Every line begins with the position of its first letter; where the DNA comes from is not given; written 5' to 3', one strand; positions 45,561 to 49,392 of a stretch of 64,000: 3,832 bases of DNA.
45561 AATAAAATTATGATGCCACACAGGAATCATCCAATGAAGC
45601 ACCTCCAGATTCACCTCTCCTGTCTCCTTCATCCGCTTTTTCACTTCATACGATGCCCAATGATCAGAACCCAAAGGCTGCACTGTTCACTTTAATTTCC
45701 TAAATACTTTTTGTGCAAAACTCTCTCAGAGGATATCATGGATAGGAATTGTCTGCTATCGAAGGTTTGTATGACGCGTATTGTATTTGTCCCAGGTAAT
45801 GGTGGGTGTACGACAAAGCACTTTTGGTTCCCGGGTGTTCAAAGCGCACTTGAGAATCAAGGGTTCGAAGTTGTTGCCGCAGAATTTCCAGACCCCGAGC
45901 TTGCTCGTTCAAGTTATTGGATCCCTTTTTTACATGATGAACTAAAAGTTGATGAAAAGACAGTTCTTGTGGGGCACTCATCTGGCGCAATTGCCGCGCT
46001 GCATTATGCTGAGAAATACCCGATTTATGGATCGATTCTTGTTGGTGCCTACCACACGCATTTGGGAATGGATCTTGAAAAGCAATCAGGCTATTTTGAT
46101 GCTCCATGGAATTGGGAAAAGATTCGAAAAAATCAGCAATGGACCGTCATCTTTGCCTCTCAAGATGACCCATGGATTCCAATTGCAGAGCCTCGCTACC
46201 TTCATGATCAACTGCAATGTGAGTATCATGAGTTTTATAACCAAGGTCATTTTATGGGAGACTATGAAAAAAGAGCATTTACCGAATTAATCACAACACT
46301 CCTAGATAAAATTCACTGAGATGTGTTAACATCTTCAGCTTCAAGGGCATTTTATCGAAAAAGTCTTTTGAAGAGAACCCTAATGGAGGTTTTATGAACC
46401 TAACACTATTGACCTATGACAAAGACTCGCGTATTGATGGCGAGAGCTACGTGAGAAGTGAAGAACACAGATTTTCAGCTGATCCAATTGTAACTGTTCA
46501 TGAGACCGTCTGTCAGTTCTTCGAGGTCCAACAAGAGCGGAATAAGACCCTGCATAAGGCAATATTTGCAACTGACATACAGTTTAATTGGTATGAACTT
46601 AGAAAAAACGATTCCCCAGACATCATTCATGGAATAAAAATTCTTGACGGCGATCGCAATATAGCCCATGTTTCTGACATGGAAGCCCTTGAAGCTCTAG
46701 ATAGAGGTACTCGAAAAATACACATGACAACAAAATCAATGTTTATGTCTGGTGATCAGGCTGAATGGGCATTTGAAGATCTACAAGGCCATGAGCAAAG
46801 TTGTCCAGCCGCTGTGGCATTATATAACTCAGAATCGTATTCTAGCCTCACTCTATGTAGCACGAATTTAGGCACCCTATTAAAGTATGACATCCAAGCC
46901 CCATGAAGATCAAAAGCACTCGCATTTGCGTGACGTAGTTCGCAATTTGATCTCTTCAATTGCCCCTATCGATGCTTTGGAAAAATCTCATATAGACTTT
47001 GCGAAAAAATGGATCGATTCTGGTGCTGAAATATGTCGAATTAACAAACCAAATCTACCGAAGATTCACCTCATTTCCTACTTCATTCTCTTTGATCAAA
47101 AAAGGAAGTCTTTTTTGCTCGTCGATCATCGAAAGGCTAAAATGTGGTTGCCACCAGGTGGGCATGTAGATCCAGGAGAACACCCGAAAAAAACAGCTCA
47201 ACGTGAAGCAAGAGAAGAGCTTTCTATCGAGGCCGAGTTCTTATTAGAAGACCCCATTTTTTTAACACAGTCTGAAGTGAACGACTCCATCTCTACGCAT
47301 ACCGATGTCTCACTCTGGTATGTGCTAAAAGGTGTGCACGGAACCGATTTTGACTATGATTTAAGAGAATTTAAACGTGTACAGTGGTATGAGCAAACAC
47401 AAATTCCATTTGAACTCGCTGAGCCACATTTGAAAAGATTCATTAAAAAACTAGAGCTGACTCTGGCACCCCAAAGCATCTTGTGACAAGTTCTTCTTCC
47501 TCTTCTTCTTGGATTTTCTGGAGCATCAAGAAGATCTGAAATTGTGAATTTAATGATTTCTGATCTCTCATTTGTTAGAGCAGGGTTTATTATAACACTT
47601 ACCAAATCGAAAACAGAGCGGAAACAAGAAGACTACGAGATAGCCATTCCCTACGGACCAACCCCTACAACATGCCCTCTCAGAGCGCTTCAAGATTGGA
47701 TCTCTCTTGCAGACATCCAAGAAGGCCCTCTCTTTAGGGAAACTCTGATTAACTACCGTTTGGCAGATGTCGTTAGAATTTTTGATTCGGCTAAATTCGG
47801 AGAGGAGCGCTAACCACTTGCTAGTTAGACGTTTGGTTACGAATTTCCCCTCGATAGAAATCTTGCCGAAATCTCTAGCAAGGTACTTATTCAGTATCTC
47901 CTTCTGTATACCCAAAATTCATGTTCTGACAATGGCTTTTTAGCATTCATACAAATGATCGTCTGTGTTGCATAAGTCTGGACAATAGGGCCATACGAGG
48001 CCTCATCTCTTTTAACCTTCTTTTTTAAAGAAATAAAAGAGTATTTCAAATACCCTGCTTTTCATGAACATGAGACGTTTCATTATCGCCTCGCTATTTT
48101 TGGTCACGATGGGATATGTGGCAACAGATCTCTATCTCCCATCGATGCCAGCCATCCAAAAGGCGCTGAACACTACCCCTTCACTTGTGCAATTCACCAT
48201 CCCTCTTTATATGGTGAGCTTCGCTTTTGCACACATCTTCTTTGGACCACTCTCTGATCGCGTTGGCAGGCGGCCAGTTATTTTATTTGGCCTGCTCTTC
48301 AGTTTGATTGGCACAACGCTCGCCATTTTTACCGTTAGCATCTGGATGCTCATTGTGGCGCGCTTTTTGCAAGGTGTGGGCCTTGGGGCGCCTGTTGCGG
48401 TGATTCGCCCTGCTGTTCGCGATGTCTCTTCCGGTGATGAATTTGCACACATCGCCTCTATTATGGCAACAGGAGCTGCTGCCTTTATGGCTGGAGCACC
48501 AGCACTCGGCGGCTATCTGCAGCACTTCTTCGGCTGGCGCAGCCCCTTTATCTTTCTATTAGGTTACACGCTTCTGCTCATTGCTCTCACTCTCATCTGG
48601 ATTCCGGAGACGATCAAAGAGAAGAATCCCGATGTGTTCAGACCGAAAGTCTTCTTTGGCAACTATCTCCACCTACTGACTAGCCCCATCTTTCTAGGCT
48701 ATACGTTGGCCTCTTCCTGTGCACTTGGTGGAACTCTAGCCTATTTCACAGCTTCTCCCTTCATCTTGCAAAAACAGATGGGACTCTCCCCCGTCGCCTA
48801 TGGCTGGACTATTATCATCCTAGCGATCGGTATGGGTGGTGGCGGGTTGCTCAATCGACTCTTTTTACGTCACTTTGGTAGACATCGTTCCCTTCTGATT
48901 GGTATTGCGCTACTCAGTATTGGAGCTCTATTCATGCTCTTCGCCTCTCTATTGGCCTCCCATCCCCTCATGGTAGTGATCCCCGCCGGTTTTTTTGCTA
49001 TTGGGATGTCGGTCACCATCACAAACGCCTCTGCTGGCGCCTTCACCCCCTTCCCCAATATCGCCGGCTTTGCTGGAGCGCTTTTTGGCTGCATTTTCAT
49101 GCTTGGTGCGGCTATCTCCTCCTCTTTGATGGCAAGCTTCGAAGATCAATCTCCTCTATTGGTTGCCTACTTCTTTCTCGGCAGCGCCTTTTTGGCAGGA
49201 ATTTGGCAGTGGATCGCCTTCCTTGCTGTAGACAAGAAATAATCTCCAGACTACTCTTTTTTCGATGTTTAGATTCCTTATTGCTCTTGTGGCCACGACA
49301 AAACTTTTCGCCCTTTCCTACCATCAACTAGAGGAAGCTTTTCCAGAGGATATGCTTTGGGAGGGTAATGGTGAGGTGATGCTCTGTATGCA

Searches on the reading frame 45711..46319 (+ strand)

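Call 23: search_protein_families(library=pfam, proteins=[window:45711-46319:+])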
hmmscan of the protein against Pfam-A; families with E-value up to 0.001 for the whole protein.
window:45711-46319:+ (202 aa): 5 families
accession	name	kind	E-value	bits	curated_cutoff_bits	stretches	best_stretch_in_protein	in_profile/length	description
PF06821.19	Ser_hydrolase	-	1.4e-12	48.3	22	1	25-184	2-157/172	Serine hydrolase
PF00561.26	Abhydrolase_1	-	2.4e-09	37.6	25.8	1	24-138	3-127/245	alpha/beta hydrolase fold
PF12697.13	Abhydrolase_6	-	9.1e-09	36.7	26.3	1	24-113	1-93/217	Alpha/beta hydrolase family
PF06342.18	DUF1057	-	0.00032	20.3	21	1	66-113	89-135/297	Alpha/beta hydrolase of unknown function (DUF1057)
PF00756.26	Esterase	-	0.0004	20.7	22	1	72-134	104-158/251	Putative esterase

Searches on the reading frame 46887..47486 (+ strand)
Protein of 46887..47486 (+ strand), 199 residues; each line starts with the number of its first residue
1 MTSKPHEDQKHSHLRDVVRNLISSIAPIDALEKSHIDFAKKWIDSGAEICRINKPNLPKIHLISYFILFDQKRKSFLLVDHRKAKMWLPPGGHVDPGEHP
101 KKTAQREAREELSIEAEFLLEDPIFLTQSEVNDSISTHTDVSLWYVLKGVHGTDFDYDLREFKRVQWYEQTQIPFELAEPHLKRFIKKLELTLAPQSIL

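Call 22: search_protein_families(library=pfam, proteins=[window:46887-47486:+])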
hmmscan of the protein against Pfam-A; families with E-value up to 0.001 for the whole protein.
window:46887-47486:+ (199 aa): 1 family
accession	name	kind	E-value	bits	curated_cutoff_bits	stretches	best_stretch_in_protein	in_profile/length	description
PF00293.34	NUDIX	-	5.9e-16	59.1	21.1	1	67-188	9-133/134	NUDIX domain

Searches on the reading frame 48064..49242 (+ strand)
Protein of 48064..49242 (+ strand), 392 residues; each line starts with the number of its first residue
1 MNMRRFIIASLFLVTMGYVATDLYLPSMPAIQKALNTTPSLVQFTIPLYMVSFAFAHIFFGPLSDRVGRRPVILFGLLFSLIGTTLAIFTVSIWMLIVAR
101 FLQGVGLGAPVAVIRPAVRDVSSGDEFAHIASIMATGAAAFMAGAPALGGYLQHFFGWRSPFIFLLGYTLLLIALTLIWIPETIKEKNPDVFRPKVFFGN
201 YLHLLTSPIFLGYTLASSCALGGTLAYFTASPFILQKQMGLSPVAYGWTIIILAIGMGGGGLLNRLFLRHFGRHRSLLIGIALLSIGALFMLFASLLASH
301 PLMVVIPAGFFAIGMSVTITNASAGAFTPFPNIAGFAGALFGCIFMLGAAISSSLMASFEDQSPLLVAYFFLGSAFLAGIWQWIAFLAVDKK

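Call 23: search_protein_families(library=pfam, proteins=[window:48064-49242:+])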
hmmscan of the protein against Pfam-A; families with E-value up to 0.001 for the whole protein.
window:48064-49242:+ (392 aa): 2 families
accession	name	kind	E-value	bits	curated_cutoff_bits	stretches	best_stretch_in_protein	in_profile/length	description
PF07690.21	MFS_1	-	2e-46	159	33.4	1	12-352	3-346/347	Major Facilitator Superfamily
PF00083.30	Sugar_tr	-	3.9e-11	42.9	22.3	1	40-183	46-194/452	Sugar (and other) transporter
